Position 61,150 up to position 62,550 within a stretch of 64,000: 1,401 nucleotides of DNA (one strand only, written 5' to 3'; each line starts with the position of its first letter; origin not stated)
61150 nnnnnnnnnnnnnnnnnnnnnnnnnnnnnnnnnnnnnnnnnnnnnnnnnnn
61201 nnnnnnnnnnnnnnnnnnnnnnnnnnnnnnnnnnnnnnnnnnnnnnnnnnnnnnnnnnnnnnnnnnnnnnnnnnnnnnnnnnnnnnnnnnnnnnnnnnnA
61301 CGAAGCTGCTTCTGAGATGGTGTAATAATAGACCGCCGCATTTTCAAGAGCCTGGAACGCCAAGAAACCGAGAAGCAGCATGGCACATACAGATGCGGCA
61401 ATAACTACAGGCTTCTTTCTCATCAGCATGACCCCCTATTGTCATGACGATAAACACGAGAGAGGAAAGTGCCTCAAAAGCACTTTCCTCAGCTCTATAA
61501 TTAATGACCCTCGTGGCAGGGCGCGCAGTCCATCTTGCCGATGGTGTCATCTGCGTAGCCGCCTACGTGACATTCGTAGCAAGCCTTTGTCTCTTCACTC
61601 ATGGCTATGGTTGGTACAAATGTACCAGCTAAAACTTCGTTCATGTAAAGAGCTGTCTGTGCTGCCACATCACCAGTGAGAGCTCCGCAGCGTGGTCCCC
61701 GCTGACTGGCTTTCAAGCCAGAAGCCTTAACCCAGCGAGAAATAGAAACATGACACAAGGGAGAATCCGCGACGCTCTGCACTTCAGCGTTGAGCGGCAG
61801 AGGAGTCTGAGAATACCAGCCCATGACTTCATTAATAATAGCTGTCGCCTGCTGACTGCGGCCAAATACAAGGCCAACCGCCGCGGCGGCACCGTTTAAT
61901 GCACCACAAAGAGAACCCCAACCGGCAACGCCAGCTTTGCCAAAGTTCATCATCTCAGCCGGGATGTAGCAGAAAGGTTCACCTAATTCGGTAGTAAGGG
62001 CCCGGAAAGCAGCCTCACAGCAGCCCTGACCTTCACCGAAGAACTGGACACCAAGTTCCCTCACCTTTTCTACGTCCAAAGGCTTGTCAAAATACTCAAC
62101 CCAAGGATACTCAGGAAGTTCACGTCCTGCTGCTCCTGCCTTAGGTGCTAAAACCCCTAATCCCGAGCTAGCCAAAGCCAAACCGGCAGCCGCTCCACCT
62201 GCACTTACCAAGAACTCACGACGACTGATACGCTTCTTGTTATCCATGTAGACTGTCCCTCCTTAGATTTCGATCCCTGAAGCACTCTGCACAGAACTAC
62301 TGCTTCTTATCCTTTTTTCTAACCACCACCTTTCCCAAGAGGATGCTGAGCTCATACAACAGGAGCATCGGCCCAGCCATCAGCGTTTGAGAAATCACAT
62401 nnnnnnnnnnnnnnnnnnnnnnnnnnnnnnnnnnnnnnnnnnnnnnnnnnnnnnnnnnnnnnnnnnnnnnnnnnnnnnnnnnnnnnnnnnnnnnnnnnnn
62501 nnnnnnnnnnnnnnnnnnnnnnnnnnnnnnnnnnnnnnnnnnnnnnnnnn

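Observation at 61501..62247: Tat-exported C_GCAxxG_C_C protein that also carries two haem c attachment sites (split-Soret-like)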

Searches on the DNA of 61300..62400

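Call 69: search_rna_families(source=window, start=61300, end=62400, threshold=evalue, max_evalue=1)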
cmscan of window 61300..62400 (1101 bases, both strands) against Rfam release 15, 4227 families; matches with E-value up to 1: 1.
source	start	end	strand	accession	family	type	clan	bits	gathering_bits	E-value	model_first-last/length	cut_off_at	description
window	61437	61494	+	RF02054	STnc420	Gene; sRNA;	-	22.3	70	0.15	1-58/58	no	Salmonella enterica sRNA STnc420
